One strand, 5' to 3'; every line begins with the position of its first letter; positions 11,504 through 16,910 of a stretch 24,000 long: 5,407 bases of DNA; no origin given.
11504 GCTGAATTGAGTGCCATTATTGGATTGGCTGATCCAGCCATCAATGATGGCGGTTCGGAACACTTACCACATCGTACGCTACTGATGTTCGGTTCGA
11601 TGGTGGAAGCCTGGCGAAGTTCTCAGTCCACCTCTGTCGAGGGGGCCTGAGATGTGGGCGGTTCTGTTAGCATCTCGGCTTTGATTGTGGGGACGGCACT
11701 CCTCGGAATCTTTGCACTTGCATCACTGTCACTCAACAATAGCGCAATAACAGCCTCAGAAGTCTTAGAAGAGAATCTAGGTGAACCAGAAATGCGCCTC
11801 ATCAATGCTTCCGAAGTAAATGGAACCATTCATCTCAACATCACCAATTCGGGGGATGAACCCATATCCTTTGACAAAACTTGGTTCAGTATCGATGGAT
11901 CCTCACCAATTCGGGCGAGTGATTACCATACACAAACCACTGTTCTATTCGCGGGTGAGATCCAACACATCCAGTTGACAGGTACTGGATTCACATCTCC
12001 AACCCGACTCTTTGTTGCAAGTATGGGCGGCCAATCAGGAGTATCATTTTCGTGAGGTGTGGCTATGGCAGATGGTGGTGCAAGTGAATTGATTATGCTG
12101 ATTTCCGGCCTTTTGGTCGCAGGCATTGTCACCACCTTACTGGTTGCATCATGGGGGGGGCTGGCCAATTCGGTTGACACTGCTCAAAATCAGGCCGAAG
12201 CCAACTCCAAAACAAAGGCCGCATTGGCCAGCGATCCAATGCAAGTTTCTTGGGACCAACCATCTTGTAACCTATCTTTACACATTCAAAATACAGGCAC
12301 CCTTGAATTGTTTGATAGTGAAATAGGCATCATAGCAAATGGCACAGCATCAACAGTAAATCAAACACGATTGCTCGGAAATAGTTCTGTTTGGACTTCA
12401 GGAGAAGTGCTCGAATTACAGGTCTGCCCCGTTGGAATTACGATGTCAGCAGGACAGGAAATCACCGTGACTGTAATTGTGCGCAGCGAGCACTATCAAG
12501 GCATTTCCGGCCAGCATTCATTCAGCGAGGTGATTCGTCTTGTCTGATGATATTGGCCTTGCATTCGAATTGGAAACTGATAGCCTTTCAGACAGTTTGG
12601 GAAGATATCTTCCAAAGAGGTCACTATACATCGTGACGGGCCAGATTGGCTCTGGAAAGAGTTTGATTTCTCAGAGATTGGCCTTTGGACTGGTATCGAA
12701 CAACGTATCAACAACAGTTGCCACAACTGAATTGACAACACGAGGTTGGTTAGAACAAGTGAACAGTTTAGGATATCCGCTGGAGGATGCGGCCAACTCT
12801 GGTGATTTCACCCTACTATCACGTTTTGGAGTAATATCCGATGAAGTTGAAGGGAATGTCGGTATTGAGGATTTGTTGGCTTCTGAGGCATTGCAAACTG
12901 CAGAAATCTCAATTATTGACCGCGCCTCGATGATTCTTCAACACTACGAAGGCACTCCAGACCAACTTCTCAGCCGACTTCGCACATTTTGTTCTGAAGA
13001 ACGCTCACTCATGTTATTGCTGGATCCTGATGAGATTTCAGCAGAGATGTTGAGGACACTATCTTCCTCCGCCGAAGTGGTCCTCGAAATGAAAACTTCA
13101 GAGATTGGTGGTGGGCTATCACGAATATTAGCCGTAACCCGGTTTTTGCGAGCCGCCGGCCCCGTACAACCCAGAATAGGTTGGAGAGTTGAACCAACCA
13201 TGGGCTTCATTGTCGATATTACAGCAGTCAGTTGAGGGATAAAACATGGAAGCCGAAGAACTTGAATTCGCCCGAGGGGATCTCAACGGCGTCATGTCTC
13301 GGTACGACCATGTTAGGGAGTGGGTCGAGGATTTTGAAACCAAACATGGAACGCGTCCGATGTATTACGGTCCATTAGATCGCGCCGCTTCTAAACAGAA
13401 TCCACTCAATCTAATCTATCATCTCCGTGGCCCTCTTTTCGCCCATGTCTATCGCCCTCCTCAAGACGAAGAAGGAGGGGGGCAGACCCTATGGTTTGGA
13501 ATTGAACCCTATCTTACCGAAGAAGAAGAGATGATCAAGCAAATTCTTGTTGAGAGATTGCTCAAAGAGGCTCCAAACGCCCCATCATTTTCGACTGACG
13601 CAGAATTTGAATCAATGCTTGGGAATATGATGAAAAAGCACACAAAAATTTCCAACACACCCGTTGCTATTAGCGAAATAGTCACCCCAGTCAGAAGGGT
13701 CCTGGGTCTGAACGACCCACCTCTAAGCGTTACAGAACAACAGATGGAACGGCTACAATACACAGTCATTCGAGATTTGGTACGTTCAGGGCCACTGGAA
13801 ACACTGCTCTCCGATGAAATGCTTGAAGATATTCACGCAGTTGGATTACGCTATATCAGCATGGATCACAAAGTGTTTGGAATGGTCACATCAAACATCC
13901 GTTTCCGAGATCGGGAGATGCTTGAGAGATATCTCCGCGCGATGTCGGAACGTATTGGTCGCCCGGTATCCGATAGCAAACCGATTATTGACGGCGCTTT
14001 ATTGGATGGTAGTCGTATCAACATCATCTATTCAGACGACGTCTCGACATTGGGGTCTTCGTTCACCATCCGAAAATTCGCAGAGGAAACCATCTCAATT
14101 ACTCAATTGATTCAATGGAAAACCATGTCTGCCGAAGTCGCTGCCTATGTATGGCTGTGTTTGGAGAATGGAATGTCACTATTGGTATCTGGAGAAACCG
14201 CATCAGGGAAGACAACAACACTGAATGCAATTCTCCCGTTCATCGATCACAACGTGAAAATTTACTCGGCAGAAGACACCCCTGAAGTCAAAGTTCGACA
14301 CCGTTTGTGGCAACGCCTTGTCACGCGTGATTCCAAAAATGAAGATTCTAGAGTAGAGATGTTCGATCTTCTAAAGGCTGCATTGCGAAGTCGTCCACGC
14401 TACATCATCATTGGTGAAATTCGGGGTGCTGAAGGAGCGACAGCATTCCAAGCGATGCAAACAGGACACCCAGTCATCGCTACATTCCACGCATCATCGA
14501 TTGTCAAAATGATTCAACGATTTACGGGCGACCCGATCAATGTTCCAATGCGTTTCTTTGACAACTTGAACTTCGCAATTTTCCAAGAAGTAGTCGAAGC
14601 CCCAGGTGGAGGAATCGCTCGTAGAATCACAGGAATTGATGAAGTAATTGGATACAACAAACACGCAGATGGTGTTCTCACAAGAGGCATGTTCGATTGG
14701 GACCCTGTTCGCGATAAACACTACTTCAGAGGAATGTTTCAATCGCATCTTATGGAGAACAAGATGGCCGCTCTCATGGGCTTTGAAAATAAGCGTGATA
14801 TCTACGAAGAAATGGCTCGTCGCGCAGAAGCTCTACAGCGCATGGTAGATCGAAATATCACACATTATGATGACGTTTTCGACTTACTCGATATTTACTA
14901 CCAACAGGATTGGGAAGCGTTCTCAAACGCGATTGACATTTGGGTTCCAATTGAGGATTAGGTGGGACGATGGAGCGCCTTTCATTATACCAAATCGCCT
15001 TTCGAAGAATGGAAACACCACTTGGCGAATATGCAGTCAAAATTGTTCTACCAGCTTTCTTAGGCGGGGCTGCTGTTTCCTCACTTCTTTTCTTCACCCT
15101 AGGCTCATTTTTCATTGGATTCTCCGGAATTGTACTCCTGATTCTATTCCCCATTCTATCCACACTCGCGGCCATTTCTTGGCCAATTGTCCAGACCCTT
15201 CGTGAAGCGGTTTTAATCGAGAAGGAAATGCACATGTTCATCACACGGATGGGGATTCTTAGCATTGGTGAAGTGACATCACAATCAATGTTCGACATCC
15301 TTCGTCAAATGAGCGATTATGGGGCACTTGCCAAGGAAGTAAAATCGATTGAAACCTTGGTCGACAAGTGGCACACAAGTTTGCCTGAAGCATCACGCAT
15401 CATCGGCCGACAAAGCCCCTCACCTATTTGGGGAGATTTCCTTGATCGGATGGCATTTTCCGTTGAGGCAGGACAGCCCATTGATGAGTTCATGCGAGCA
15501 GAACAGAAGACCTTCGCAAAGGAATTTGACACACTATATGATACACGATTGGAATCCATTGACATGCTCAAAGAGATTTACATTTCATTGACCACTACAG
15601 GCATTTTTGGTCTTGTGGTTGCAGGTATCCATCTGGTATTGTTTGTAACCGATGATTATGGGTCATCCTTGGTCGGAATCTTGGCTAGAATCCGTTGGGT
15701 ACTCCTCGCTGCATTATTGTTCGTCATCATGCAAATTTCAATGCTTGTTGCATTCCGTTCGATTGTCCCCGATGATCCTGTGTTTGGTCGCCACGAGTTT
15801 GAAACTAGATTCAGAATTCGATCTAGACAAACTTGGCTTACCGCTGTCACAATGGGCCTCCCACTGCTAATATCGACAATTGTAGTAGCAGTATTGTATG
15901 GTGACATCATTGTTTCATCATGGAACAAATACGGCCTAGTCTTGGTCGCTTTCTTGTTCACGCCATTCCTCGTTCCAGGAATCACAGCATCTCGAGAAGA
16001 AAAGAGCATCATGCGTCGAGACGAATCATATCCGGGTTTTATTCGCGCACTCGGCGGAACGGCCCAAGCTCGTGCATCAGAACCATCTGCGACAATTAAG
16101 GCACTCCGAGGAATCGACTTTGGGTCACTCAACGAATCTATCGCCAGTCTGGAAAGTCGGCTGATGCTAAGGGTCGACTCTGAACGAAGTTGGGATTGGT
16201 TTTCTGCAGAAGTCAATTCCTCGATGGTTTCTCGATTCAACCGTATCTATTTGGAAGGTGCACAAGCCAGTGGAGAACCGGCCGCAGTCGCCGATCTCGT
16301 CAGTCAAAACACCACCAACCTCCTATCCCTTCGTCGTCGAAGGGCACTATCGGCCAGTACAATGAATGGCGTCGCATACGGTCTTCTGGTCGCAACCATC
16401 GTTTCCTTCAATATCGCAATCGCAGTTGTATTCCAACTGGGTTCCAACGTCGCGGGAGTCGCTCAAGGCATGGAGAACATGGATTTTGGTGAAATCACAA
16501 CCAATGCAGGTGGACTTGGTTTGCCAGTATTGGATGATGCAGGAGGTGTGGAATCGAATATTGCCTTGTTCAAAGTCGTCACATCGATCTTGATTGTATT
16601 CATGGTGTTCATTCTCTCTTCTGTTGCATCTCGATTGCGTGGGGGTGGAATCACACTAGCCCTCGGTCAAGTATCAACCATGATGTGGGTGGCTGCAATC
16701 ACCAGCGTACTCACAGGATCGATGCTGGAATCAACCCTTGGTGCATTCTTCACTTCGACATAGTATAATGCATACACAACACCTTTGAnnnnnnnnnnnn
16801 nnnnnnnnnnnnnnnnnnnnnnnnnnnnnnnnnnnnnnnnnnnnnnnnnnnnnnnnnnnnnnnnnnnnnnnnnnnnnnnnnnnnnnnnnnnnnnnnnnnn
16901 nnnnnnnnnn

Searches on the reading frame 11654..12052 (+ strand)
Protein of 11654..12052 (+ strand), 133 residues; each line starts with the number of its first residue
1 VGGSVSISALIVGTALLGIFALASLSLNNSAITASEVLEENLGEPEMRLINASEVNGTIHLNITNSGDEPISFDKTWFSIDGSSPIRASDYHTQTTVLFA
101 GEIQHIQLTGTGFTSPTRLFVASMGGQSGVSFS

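Call 7: search_protein_families(library=pfam, proteins=[window:11654-12052:+], max_evalue=0.01)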
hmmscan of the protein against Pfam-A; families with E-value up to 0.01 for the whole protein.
window:11654-12052:+ (133 aa): 0 families

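Call 31: search_protein_families(library=ncbifam, proteins=[window:11654-12052:+], max_evalue=0.1)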
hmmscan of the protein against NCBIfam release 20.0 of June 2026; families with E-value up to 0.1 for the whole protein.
window:11654-12052:+ (133 aa): 1 family
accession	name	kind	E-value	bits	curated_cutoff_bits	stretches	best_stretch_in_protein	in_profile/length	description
NF052590.1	ArlF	equivalog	0.00011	22.4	110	1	1-123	1-133/137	archaellum stator protein ArlF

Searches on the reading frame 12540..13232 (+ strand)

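Call 7: search_protein_families(library=pfam, proteins=[window:12540-13232:+], max_evalue=0.01)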
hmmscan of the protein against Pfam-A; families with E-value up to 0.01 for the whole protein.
window:12540-13232:+ (231 aa): 2 families
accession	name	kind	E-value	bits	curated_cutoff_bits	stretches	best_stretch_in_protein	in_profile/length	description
PF06745.19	ATPase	-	7.3e-07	29.2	26.6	1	21-112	13-107/231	KaiC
PF13401.12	AAA_22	-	0.00074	20.3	27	1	27-202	5-125/130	AAA domain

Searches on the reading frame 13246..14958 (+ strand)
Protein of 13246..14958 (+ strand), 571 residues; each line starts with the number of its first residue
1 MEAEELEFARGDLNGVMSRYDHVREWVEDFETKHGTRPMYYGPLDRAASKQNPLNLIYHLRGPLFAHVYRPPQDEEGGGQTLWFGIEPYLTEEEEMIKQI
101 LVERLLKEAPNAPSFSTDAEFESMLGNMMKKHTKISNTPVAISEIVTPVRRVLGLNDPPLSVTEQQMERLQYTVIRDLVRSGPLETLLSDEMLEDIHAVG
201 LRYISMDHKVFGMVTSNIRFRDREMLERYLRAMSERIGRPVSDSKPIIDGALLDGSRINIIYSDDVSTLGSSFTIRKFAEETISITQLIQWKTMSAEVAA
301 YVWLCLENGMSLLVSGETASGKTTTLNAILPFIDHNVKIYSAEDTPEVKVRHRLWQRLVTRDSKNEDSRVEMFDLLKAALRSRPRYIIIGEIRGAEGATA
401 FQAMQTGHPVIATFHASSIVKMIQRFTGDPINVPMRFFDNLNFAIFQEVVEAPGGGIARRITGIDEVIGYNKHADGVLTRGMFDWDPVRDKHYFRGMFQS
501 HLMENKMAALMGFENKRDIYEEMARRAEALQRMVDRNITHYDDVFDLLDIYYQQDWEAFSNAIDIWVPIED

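Call 7: search_protein_families(library=pfam, proteins=[window:13246-14958:+], max_evalue=0.01)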
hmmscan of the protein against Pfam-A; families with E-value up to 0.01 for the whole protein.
window:13246-14958:+ (571 aa): 3 families
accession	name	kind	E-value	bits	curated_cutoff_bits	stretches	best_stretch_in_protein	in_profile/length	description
PF00437.27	T2SSE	-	8.8e-35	120.5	24.9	1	181-426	5-255/370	Type II/IV secretion system protein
PF13401.12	AAA_22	-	9.1e-05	23.2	27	1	310-392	6-93/130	AAA domain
PF13555.12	AAA_29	-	0.01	16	27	0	287-330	5-43/61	P-loop containing region of AAA domain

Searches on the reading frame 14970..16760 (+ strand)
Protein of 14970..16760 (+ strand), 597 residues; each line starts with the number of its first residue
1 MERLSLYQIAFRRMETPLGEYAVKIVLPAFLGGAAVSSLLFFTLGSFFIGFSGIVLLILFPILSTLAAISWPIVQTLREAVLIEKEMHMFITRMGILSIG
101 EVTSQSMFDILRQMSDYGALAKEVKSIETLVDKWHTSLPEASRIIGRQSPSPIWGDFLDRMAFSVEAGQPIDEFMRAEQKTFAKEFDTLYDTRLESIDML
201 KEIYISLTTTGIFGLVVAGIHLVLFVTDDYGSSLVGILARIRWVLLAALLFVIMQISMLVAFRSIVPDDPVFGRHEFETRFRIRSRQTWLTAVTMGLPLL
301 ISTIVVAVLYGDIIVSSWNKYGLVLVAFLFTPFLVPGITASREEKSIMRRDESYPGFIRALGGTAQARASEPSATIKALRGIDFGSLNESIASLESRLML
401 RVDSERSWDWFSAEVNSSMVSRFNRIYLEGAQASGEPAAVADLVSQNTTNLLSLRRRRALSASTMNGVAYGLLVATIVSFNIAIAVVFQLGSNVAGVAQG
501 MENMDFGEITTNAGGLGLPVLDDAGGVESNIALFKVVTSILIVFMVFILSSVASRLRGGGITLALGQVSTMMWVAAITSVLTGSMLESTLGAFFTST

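Call 7: search_protein_families(library=pfam, proteins=[window:14970-16760:+], max_evalue=0.01)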
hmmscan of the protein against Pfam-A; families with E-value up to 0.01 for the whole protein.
window:14970-16760:+ (597 aa): 1 family
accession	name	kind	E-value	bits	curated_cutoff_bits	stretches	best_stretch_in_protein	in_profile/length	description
PF00482.28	T2SSF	-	4.9e-11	43.1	25.2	1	90-217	1-123/125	Type II secretion system (T2SS), protein F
